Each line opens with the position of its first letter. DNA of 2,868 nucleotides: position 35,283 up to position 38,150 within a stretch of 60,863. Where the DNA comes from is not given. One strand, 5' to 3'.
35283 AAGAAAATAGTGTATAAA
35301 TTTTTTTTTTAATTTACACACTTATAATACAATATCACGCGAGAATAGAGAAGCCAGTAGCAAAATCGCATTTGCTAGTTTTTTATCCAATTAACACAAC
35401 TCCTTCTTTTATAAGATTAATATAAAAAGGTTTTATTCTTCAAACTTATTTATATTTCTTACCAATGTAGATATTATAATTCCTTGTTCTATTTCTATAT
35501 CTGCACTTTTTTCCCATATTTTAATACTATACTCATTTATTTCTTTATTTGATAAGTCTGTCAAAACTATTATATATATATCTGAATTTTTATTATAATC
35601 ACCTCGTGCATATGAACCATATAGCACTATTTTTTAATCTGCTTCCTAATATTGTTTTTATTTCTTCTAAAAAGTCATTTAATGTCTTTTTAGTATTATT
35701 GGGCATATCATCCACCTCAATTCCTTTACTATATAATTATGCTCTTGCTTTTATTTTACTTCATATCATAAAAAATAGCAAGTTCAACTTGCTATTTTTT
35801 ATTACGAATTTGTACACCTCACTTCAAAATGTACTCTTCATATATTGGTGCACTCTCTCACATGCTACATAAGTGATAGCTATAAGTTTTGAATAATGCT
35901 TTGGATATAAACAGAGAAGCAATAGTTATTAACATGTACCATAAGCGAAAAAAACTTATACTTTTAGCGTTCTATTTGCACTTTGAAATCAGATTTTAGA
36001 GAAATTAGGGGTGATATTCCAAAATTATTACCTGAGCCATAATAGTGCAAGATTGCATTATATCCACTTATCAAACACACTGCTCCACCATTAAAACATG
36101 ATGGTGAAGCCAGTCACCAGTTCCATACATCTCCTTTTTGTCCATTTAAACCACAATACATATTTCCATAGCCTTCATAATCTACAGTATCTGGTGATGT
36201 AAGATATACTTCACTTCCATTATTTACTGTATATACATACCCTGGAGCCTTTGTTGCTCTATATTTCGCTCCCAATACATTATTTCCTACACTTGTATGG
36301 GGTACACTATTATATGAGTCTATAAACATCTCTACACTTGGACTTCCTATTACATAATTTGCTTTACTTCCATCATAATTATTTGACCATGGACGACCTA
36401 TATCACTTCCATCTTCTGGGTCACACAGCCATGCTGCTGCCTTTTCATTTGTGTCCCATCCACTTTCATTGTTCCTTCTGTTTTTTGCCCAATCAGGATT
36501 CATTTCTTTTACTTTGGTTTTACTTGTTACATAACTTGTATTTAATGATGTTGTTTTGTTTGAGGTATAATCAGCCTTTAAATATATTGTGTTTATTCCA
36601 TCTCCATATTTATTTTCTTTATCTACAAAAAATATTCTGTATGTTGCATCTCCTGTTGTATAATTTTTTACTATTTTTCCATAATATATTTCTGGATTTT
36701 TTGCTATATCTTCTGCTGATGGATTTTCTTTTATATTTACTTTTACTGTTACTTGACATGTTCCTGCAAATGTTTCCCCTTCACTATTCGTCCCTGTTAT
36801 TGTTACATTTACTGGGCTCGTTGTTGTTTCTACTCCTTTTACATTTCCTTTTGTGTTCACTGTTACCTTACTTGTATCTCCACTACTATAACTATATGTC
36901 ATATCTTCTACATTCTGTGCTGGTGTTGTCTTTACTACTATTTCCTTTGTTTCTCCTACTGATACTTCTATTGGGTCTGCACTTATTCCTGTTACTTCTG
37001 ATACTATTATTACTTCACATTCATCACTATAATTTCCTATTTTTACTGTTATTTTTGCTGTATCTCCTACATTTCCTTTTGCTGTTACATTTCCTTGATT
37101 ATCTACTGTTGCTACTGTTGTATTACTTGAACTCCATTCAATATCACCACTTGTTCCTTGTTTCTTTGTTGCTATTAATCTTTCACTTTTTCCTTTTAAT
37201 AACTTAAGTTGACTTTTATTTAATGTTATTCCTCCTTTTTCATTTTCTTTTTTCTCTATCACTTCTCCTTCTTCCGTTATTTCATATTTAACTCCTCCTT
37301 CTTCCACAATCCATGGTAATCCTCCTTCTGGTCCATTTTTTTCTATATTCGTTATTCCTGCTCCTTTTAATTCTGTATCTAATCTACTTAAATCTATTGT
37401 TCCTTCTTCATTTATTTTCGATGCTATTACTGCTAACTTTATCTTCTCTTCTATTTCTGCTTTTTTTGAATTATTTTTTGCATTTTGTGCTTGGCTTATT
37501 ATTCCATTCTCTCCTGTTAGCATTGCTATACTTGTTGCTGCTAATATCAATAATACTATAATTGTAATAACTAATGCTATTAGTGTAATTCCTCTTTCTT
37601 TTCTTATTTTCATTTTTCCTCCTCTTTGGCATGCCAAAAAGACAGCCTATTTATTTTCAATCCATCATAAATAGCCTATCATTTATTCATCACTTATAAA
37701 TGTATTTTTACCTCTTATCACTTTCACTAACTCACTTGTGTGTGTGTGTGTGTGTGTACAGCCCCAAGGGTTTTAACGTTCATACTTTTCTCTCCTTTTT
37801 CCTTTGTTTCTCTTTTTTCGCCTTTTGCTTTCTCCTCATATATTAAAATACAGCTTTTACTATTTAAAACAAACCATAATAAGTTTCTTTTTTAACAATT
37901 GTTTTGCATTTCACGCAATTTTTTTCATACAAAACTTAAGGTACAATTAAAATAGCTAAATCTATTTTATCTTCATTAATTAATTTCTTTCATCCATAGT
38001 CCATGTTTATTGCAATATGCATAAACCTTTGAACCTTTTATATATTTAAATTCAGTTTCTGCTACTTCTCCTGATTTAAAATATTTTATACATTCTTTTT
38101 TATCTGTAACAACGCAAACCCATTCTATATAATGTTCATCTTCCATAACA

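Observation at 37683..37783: (AC)10 tract inside a conserved mini-ORF upstream of the pilin-like Big_2 gene: candidate slipped-strand ON/OFF switch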

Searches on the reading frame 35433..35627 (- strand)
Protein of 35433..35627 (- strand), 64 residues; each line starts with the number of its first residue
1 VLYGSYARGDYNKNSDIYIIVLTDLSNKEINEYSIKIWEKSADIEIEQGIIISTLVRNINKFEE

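Call 14: search_protein_families(library=pfam, proteins=[window:35433-35627:-], max_evalue=1)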
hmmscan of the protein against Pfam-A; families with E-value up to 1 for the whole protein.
window:35433-35627:- (64 aa): 2 families
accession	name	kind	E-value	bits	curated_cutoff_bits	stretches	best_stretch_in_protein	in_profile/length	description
PF01909.29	NTP_transf_2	-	2.6e-07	31.4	21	1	2-59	19-76/93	Nucleotidyltransferase domain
PF18765.7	Polbeta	-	3.8e-06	27.4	26.9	1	1-49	17-63/93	Polymerase beta, Nucleotidyltransferase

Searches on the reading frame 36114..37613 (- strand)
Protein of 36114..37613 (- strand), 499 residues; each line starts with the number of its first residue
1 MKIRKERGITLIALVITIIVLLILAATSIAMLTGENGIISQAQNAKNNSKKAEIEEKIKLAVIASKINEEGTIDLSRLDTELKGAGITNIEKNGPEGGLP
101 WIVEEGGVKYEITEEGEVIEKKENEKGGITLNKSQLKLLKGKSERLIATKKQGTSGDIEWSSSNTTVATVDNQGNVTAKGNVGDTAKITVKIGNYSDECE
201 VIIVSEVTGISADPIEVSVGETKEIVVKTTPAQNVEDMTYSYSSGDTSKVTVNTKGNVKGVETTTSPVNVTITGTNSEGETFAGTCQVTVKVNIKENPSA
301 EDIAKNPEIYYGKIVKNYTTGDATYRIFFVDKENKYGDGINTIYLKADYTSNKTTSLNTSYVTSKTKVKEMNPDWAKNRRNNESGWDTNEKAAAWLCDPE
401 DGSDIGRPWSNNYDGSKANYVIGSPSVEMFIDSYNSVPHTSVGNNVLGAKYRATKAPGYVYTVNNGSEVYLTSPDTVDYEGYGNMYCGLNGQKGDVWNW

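Call 8: find_encoding_contigs(protein=window:36114-37613:-, flank=3000, max_places=10)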
Protein window:36114-37613:- (499 aa): no gene with exactly this product is on record in the collection.

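Call 14: search_protein_families(library=pfam, proteins=[window:36114-37613:-], max_evalue=1)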
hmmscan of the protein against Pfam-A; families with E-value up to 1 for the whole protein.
window:36114-37613:- (499 aa): 4 families
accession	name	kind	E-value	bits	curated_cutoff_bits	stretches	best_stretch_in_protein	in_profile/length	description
PF02368.24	Big_2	-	8e-14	51.8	22.8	2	129-200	5-78/79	Bacterial Ig-like domain (group 2)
PF07963.17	N_methyl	-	0.0099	15.9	21.2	1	4-27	2-25/27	Prokaryotic N-terminal methylation motif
PF21043.3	Rv3651-like_C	-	0.11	12.7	31.1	1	221-286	45-105/118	Rv3651-like, C-terminal domain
PF20540.3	DUF6755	-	0.19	12.4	27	1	8-44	16-52/75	Family of unknown function (DUF6755)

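Call 22: find_homologous_proteins(query=window:36114-37613:-, max_evalue=0.00001)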
Query window:36114-37613:- (499 aa): 5584 proteins with E <= 0.00001 among 8000 candidates; the best 120 are listed.
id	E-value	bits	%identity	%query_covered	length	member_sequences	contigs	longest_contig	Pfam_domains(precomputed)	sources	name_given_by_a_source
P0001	0.0e+0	1089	100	100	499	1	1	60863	PF21764.4,PF26182.1,PF02368.25,PF26918.1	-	-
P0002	2.0e-171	589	60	99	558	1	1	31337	PF02368.25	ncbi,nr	ncbi:MAG: hypothetical protein HFJ55_04790 [Clostridia bacterium]|nr:hypothetical protein [Clostridi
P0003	3.7e-168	578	60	100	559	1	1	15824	PF02368.25,PF26918.1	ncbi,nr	ncbi:MAG: hypothetical protein HFJ55_01860 [Clostridia bacterium]|nr:hypothetical protein [Clostridi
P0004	2.3e-164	566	60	100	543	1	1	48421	PF26182.1,PF02368.25,PF26918.1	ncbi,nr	ncbi:MAG: hypothetical protein HFJ55_06965 [Clostridia bacterium]|nr:hypothetical protein [Clostridi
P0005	8.5e-161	554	60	96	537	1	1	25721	PF02368.25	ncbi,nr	ncbi:MAG: hypothetical protein HFJ55_01910 [Clostridia bacterium]|nr:hypothetical protein [Clostridi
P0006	2.9e-148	513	56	97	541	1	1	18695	PF02368.25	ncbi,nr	ncbi:MAG: hypothetical protein HFJ55_07255 [Clostridia bacterium]|nr:hypothetical protein [Clostridi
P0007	2.9e-148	513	40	78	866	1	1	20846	PF22359.3,PF02368.25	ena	-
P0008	1.7e-147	510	40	79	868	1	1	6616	PF22359.3,PF02368.25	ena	-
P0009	1.1e-146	508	40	78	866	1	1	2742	PF19789.7,PF22359.3,PF02368.25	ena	-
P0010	2.2e-144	500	62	80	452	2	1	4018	PF02368.25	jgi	jgi:hypothetical protein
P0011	2.2e-144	500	35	99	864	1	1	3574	PF19789.7,PF22359.3,PF02368.25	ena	-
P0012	1.7e-141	490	40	78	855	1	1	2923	PF22359.3,PF02368.25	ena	-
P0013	1.5e-132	461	60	51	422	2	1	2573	PF26182.1,PF02368.25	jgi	jgi:hypothetical protein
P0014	3.7e-127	443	48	59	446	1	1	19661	PF02368.25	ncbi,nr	ncbi:MAG: Ig-like domain-containing protein [Clostridia bacterium]|nr:Ig-like domain-containing prot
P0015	1.5e-125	438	48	59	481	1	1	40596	PF26182.1,PF02368.25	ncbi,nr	ncbi:MAG: hypothetical protein HFJ55_07460 [Clostridia bacterium]|nr:hypothetical protein [Clostridi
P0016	1.5e-111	392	48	99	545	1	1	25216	PF02368.25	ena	-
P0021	6.7e-106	373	44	99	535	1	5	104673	PF02368.25,PF26918.1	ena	-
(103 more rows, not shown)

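Call 23: find_encoding_contigs(protein=P0002, flank=2500, max_places=3)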
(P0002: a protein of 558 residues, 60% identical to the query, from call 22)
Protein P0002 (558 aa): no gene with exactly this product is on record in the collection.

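Call 24: find_encoding_contigs(protein=P0004, flank=2500, max_places=3)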
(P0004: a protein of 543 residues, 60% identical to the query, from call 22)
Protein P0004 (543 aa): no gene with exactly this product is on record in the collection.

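Call 25: find_encoding_contigs(protein=P0003, flank=2500, max_places=3)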
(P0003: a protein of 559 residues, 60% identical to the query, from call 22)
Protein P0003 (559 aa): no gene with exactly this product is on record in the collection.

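Call 29: find_related_loci(query=A2, collection=genome_contigs, flank=2500)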
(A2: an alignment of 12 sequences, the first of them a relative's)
Query A2 (499 aa) in genome_contigs; peptide patterns used: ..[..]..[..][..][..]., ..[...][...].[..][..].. (x = any residue, [..] = any of these).
26 stretches matched a pattern; 13 encode a relative of the query (tblastn E <= 1e-3); 13 distinct loci.
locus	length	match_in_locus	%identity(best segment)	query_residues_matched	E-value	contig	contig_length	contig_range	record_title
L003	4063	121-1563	43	4-497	3e-108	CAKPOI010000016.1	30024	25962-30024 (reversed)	MAG: uncultured Clostridia bacterium isolate REFINED_METABAT215_SUBJECT_CONTIGS_1500_ASSEMBLY_K77_MERGED__Pilot_MoBio_Fi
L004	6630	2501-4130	44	5-497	3e-63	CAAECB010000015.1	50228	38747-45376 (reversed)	MAG TPA_asm: Clostridia bacterium, isolate HGM13660, WGS project CAAECB010000000 data, contig: ERS396455_74_k85_6977, wh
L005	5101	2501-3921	53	2-497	3e-94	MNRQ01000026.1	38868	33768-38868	MAG: Clostridium sp. 27_14 Ley3_66761_scaffold_1726, whole genome shotgun sequence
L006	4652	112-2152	52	282-499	3e-58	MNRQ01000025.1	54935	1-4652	MAG: Clostridium sp. 27_14 Ley3_66761_scaffold_1665, whole genome shotgun sequence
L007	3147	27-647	48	285-497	5e-52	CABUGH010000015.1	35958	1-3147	MAG TPA_asm: uncultured Clostridium sp. isolate MGYG-HGUT-03977 genome assembly, contig: GUT_GENOME252578_15, whole geno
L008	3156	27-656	47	285-499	1e-50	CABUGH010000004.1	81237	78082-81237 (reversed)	MAG TPA_asm: uncultured Clostridium sp. isolate MGYG-HGUT-03977 genome assembly, contig: GUT_GENOME252578_4, whole genom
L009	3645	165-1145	48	2-497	6e-48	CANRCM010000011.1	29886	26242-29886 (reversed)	MAG: uncultured Clostridia bacterium isolate Lapin-027__bin53 genome assembly, contig: Lapin-027__NODE_1228_length_29886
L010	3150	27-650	42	285-486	2e-39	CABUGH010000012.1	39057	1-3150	MAG TPA_asm: uncultured Clostridium sp. isolate MGYG-HGUT-03977 genome assembly, contig: GUT_GENOME252578_12, whole geno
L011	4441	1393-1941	36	324-499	4e-27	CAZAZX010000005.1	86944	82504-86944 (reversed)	MAG TPA_asm: uncultured Lachnospiraceae bacterium isolate binchicken_co353_143 genome assembly, contig: NODE_269_length_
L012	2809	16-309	38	386-486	2e-13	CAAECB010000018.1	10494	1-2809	MAG TPA_asm: Clostridia bacterium, isolate HGM13660, WGS project CAAECB010000000 data, contig: ERS396455_74_k85_9659, wh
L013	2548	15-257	41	409-486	6e-11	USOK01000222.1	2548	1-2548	uncultured bacterium isolate UMGS1924 genome assembly, contig: NODE_16495_length_2548_cov_2.760931, whole genome shotgun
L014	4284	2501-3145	26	2-195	2e-8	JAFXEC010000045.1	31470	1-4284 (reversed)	MAG: Clostridia bacterium isolate RGIG6332 Sheep_Rectum-3__c705974, whole genome shotgun sequence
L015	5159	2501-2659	35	2-55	4e-6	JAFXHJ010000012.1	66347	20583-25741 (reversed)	MAG: Clostridia bacterium isolate RGIG6416 Sheep_Rectum-5__c509660, whole genome shotgun sequence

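Call 37: find_related_loci(query=A2, collection=viral_contigs, flank=1500)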
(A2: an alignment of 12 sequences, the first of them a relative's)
Query A2 (499 aa) in viral_contigs; peptide patterns used: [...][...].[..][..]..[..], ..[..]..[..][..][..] (x = any residue, [..] = any of these).
18 stretches matched a pattern, but none encodes a relative of the query by tblastn (E <= 1e-3).

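Call 52: search_protein_families(library=pfam, proteins=[L014:2504-3592:+], max_evalue=0.01)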
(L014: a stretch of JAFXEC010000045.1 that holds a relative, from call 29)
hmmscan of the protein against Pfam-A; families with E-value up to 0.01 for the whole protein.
L014:2504-3592:+ (362 aa): 1 family
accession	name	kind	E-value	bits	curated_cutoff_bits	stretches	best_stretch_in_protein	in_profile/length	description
PF13786.12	DUF4179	-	0.0054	17.6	30.1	0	9-103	12-76/94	Domain of unknown function (DUF4179)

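Call 54: find_encoding_contigs(protein=P0016, flank=1200, max_places=10)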
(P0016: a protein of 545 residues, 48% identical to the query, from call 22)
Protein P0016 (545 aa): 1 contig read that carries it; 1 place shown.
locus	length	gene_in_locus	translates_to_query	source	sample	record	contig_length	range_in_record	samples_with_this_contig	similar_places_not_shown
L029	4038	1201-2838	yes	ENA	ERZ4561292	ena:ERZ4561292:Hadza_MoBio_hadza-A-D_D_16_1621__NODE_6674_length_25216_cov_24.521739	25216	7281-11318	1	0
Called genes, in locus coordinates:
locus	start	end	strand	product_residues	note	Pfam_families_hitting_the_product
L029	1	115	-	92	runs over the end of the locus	-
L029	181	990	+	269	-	PF00689:Cation_ATPase_C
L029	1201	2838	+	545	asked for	PF02368:Big_2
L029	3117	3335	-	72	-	-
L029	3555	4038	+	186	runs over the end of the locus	PF04011:LemA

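Call 55: find_encoding_contigs(protein=P0021, flank=1200, max_places=10)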
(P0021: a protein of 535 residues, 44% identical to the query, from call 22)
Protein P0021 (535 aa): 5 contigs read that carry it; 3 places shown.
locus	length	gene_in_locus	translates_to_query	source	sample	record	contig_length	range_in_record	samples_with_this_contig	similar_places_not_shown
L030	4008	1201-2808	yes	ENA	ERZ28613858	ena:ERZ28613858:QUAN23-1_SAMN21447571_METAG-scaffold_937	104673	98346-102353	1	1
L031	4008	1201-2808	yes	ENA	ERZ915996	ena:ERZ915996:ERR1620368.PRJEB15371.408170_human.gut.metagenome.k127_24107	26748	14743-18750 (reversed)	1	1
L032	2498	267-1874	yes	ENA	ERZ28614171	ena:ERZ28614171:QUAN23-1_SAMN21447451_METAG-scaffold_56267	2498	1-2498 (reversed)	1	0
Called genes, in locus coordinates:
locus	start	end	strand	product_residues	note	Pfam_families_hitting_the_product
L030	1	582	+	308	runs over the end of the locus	PF00551:Formyl_trans_N, PF02911:Formyl_trans_C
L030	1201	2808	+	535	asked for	PF26918:Ig_Eae (faint), PF02368:Big_2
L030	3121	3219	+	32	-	-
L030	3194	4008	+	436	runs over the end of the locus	PF00342:PGI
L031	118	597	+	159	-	-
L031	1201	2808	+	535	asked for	PF26918:Ig_Eae (faint), PF02368:Big_2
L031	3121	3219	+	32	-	-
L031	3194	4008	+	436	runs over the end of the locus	PF00342:PGI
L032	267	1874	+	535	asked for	PF26918:Ig_Eae (faint), PF02368:Big_2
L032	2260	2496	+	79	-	?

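Call 71: find_homologous_proteins(query=L014:2504-3592:+, max_evalue=1e-10)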
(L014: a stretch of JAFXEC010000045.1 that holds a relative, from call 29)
Query L014:2504-3592:+ (362 aa): 666 proteins with E <= 1e-10 among 4056 candidates; the best 120 are listed.
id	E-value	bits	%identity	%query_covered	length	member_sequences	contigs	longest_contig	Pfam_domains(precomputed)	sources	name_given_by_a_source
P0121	4.3e-223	758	100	95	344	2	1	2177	-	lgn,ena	-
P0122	4.3e-197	672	89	100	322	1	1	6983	-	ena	-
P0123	1.1e-88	316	51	99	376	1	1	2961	-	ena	-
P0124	2.3e-86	308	50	99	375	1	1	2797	-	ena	-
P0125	3.3e-85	304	48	99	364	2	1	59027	-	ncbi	-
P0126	1.7e-83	299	50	100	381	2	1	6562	-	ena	-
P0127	2.4e-83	298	48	99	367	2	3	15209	-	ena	-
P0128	8.2e-82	293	49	99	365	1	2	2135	-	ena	-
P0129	1.0e-79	286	47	99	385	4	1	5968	-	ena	-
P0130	1.4e-76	276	47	99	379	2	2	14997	-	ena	-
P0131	1.7e-75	273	47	100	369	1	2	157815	-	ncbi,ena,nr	ncbi:MAG: type II secretion system protein [Clostridia bacterium]|nr:type II secretion system protei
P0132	6.3e-75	271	47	99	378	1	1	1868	-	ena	-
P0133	3.7e-72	262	45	99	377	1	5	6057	-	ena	-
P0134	1.6e-71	259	43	99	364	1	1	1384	-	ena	-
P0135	2.1e-71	259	45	99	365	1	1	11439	-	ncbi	-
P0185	2.6e-62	229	43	99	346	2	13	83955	-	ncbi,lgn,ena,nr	ncbi:MAG: type II secretion system protein [Clostridia bacterium]|nr:type II secretion system protei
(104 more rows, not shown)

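Call 72: find_encoding_contigs(protein=P0122, flank=1200, max_places=10)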
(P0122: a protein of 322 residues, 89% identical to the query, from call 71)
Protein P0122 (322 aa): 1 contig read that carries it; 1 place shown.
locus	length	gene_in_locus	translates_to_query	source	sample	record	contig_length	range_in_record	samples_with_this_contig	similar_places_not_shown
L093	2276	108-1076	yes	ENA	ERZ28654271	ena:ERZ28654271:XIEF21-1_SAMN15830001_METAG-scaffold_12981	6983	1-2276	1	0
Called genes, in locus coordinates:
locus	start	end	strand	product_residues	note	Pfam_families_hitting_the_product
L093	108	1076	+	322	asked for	-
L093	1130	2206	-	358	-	PF08433:KTI12 (faint), PF13521:AAA_28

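Call 73: find_encoding_contigs(protein=P0121, flank=1200, max_places=10)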
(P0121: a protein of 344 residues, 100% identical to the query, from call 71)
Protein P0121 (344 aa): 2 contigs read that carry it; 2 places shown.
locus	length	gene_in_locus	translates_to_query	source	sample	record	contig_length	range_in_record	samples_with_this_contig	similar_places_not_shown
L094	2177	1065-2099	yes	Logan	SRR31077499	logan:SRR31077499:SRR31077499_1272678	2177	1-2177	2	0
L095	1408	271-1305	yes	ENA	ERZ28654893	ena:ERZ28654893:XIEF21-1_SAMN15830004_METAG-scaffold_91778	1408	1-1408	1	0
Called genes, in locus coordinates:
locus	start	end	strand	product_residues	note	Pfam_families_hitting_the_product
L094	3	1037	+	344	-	?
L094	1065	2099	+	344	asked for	-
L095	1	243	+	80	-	?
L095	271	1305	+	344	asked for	-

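Call 76: find_encoding_contigs(protein=P0185, flank=600, max_places=10)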
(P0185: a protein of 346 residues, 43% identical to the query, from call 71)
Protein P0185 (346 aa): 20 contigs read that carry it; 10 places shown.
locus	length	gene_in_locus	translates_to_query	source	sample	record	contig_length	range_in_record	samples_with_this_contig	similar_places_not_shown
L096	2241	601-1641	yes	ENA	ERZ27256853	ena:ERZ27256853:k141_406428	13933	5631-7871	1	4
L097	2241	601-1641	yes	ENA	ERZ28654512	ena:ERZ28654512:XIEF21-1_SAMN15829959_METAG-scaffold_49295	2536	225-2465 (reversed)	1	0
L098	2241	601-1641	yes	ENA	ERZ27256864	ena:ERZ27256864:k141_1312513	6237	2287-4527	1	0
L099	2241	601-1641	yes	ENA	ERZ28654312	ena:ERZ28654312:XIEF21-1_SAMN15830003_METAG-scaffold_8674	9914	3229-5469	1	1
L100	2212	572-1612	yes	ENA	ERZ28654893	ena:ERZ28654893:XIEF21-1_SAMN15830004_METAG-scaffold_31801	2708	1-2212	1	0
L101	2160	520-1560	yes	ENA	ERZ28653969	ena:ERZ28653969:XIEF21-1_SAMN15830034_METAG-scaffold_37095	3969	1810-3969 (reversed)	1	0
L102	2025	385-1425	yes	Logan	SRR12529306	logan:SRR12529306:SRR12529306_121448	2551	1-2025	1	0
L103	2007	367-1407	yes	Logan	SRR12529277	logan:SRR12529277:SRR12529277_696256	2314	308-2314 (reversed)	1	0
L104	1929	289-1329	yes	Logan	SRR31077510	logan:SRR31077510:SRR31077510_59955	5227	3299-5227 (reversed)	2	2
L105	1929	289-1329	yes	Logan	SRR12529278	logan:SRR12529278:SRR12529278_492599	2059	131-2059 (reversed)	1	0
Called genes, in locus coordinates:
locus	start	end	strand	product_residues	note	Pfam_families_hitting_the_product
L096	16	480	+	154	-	-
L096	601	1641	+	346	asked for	-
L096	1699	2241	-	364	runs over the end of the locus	PF01926:MMR_HSR1, PF02421:FeoB_N, PF06071:YchF-GTPase_C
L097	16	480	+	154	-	-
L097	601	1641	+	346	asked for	-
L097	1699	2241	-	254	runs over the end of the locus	?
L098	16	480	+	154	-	-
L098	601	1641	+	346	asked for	-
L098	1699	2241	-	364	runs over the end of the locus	PF01926:MMR_HSR1, PF02421:FeoB_N, PF06071:YchF-GTPase_C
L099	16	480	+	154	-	-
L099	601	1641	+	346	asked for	-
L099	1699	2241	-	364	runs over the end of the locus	PF01926:MMR_HSR1, PF02421:FeoB_N, PF06071:YchF-GTPase_C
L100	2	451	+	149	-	?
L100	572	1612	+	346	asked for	-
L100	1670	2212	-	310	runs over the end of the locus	PF01926:MMR_HSR1 (weak), PF06071:YchF-GTPase_C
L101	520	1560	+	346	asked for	-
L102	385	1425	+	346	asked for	-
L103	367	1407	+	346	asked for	-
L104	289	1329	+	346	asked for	-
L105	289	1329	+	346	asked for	-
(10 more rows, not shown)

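Call 77: find_encoding_contigs(protein=P0127, flank=600, max_places=10)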
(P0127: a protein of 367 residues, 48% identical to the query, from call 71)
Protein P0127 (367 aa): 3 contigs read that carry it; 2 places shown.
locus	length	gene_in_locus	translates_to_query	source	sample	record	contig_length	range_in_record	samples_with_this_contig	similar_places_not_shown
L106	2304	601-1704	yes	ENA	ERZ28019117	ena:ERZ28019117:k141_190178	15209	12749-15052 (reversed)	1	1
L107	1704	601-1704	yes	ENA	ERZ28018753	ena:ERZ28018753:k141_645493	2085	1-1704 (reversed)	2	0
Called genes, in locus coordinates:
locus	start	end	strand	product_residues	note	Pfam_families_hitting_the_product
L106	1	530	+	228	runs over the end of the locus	?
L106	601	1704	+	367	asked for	-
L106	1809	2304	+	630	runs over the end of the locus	-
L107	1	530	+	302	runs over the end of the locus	?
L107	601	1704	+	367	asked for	?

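Call 85: search_protein_families(library=pfam, proteins=[L094:3-1037:+], max_evalue=0.001)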
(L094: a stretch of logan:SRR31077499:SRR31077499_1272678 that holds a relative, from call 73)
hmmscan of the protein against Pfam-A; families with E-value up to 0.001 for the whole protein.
L094:3-1037:+ (344 aa): 2 families
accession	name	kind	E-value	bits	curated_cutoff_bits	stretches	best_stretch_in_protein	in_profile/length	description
PF07508.19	Recombinase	-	6.4e-21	75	21.1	1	5-125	1-102/102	Recombinase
PF13408.12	Zn_ribbon_recom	-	7.4e-10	39.5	25.3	1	136-199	1-58/58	Recombinase zinc beta ribbon domain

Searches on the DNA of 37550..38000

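Call 89: search_rna_families(source=window, start=37550, end=38000, threshold=evalue, max_evalue=1)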
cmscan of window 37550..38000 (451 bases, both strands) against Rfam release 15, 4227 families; matches with E-value up to 1: 1.
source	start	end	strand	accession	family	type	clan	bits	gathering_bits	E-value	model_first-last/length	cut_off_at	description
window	37602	37640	-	RF02619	BSnc115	Gene; sRNA;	-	16.7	115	0.96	1-91/91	no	Brucella sRNA 115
